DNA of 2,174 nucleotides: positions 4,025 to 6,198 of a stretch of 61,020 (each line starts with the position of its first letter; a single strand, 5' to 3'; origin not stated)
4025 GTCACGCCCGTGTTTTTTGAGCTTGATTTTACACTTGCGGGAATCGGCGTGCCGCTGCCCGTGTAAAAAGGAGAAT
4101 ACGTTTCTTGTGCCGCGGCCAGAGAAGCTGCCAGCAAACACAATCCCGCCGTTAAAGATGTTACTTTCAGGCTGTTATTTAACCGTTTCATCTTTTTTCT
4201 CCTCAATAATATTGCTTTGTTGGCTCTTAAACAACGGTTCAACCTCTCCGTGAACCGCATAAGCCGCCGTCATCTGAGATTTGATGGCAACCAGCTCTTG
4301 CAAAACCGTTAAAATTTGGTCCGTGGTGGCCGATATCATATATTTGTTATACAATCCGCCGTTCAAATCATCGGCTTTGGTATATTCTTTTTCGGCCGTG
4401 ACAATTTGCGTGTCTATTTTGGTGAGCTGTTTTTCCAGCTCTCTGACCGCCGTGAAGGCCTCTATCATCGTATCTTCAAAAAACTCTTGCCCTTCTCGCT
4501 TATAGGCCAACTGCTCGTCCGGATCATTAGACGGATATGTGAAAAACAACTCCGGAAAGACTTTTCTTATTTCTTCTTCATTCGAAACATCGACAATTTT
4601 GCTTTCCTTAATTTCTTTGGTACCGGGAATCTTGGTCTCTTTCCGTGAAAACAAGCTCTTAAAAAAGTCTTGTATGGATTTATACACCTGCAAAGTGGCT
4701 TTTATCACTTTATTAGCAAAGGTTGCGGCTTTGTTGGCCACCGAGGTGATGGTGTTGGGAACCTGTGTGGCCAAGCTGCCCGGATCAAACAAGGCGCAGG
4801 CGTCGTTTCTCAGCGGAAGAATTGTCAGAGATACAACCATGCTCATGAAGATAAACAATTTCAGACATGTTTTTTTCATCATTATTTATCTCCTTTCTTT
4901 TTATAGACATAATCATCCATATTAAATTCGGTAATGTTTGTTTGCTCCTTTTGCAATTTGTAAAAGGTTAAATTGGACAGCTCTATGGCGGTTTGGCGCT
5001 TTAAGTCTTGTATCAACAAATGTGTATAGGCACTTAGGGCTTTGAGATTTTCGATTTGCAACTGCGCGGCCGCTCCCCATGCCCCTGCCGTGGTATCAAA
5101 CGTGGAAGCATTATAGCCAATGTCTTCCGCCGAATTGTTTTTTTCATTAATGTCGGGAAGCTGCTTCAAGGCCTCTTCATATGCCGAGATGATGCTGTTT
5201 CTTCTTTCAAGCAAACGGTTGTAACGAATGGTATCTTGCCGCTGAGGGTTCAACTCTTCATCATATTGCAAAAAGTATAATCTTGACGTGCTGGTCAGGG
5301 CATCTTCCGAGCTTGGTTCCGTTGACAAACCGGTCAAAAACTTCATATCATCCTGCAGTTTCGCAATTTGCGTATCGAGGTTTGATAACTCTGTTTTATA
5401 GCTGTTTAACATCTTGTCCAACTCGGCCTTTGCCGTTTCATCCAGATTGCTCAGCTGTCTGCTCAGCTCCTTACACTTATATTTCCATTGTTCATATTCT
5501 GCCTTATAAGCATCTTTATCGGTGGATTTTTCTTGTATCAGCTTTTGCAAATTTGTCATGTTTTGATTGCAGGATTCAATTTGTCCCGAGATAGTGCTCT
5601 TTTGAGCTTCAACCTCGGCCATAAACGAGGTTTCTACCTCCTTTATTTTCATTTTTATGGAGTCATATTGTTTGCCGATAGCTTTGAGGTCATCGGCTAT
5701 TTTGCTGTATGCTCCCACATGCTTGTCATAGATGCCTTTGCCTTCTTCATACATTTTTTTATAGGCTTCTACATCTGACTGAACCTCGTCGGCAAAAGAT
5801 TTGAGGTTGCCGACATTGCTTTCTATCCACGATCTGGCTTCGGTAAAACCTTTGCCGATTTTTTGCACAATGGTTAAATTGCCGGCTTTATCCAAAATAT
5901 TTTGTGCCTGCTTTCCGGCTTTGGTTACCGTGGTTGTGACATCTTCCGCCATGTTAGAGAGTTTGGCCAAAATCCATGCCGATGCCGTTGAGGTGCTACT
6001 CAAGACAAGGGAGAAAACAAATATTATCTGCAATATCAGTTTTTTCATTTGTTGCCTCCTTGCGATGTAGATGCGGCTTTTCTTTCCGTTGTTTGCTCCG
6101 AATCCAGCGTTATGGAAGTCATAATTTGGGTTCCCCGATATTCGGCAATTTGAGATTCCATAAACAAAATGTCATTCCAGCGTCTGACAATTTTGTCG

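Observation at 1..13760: VirB-type T4SS operon in which the VirB5-VirB7 interval is replaced by six secreted coiled-coil proteins and no VirB6 is visible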

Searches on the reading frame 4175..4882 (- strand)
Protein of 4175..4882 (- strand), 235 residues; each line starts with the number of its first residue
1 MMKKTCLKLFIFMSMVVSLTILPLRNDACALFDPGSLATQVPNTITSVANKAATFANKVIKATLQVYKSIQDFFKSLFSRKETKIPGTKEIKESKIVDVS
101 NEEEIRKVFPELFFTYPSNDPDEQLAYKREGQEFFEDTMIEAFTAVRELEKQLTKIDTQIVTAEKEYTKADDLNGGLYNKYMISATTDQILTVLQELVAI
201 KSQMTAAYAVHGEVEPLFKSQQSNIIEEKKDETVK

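Call 3: search_protein_families(library=pfam, proteins=[window:4175-4882:-], max_evalue=1)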
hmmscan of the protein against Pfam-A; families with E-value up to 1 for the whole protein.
window:4175-4882:- (235 aa): 3 families
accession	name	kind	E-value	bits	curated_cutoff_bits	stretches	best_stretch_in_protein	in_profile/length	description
PF09340.15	NuA4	-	0.014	15.7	25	1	146-173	9-36/78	Histone acetyltransferase subunit NuA4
PF08317.16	Spc7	-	0.097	12.4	34.5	1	89-129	73-113/196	Spc7 kinetochore protein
PF06013.18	WXG100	-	0.52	11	27.3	1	131-171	45-85/86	Proteins of 100 residues with WXG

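Call 7: search_protein_families(library=ncbifam, proteins=[window:4175-4882:-], max_evalue=0.1)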
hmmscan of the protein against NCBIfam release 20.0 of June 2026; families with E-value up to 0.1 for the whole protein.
window:4175-4882:- (235 aa): 1 family
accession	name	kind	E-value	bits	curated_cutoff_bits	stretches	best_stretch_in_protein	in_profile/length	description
TIGR03930.1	WXG100_ESAT6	subfamily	0.033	14.4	44.85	1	129-172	43-86/90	WXG100 family type VII secretion target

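Call 12: find_encoding_contigs(protein=window:4175-4882:-, flank=10000, max_places=6)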
Protein window:4175-4882:- (235 aa): 2 contigs read that carry it; 2 places shown.
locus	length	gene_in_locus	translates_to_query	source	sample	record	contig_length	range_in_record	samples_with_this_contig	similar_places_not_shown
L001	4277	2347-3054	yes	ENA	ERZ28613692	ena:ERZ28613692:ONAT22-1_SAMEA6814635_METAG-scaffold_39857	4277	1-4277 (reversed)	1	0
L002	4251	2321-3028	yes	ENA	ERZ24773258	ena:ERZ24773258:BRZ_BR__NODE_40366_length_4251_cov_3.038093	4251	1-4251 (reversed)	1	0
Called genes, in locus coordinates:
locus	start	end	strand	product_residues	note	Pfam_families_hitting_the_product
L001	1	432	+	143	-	?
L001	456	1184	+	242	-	-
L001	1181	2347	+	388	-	-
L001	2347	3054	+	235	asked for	-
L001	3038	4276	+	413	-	?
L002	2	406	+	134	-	?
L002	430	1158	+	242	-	-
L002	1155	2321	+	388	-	-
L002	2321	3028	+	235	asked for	-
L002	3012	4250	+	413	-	?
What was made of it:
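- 4175..4882 (-): P5 (235 aa): an exported protein and the best conserved of the six; the mature N-terminus is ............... The identical protein occurs on two short metagenome contigs (call 12).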

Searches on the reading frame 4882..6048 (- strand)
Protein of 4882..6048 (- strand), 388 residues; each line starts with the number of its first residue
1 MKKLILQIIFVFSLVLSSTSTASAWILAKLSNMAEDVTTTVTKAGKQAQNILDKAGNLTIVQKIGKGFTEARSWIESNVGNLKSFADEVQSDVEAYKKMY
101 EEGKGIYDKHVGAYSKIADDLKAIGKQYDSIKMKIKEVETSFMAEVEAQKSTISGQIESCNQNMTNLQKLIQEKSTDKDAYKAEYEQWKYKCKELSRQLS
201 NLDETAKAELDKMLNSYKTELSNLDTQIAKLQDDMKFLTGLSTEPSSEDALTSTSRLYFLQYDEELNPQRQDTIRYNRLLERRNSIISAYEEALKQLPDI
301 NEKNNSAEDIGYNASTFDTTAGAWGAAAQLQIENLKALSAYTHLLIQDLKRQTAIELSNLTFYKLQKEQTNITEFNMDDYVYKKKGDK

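Call 3: search_protein_families(library=pfam, proteins=[window:4882-6048:-], max_evalue=1)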
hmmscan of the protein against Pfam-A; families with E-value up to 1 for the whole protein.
window:4882-6048:- (388 aa): 27 families (the best 25 are shown)
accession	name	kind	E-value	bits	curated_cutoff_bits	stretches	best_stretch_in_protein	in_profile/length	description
PF14523.12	Syntaxin_2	-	0.0024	18.3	26.5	2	151-236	3-84/134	Syntaxin-like protein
PF07888.16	CALCOCO1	-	0.0084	15.5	36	1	69-227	65-221/496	Calcium binding and coiled-coil domain (CALCOCO1) like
PF24627.1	PUMA_CC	-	0.026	14.9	30.1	1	190-236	15-60/74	PUMA coiled-coil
PF08129.17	Antimicrobial17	-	0.029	14.8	25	0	10-35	20-45/57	Alpha/beta enterocin family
PF06248.19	Zw10_N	-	0.051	14.6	26.3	1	134-239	4-84/93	Centromere/kinetochore Zw10 N-terminal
PF10241.14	KxDL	-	0.054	14.2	27.2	0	143-201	11-66/86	Uncharacterized conserved protein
PF07889.17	DUF1664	-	0.072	13.6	34.6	0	142-205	53-116/124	Protein of unknown function (DUF1664)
PF16331.10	TolA_bind_tri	-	0.091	13.3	30.1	0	208-241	7-40/76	TolA binding protein trimerisation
PF10103.15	Zincin_2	-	0.1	12.3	25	1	31-98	20-86/344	Zincin-like metallopeptidase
PF07352.17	Phage_Mu_Gam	-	0.11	12.9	28.3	1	191-236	10-55/149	Bacteriophage Mu Gam like protein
PF03982.18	DAGAT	-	0.14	11.5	22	1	111-167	77-133/297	Diacylglycerol acyltransferase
PF06013.18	WXG100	-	0.15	12.8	27.3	1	142-208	12-76/86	Proteins of 100 residues with WXG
PF21121.2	Nup49_C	-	0.21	12.6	28.5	0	207-234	10-37/87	Nucleoporin Nup49 C-terminal helical region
PF23067.1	MG280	-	0.22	11.5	27.4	0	137-295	48-182/259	Uncharacterised protein MG280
PF05859.17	Mis12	-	0.23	11.6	25.7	1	155-251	112-208/231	Mis12 protein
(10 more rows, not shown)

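Call 7: search_protein_families(library=ncbifam, proteins=[window:4882-6048:-], max_evalue=0.1)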
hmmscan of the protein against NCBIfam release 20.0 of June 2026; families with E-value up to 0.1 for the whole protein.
window:4882-6048:- (388 aa): 10 families
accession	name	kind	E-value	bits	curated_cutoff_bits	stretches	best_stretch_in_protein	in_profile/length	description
TIGR02168.1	SMC_prok_B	equivalog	1.5e-07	29.6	567.35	1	28-236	707-913/1181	chromosome segregation protein SMC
TIGR02169.1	SMC_prok_A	equivalog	2.7e-06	25.4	729.4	1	70-243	245-417/1165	chromosome segregation protein SMC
NF052682.1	morpho_FcmC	equivalog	0.00013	22.3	90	1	168-236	45-113/159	filament morphology membrane protein FcmC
TIGR04527.1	mycoplas_twoTM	subfamily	0.0063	16.2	125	0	1-174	5-174/248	MG_279/MG_280 family protein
TIGR03930.1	WXG100_ESAT6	subfamily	0.0071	16.5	44.85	1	132-213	3-81/90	WXG100 family type VII secretion target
TIGR03752.1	conj_TIGR03752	hypoth_equivalog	0.014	14.7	241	0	21-81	376-436/471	TIGR03752 family integrating conjugative element protein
NF033914.0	antiphage_ZorA_1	subfamily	0.023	13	190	1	29-232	414-613/619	anti-phage ZorAB system protein ZorA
NF052504.1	sll1863_fam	domain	0.054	13.7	35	0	116-169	8-61/93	sll1863 family stress response protein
NF033542.1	transpos_IS110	equivalog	0.066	12.3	140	0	172-236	149-208/343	IS110 family RNA-guided transposase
NF045622.1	Npun_F5560_fam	hypoth_equivalog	0.096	12.8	125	0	143-236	42-135/156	Npun_F5560 family protein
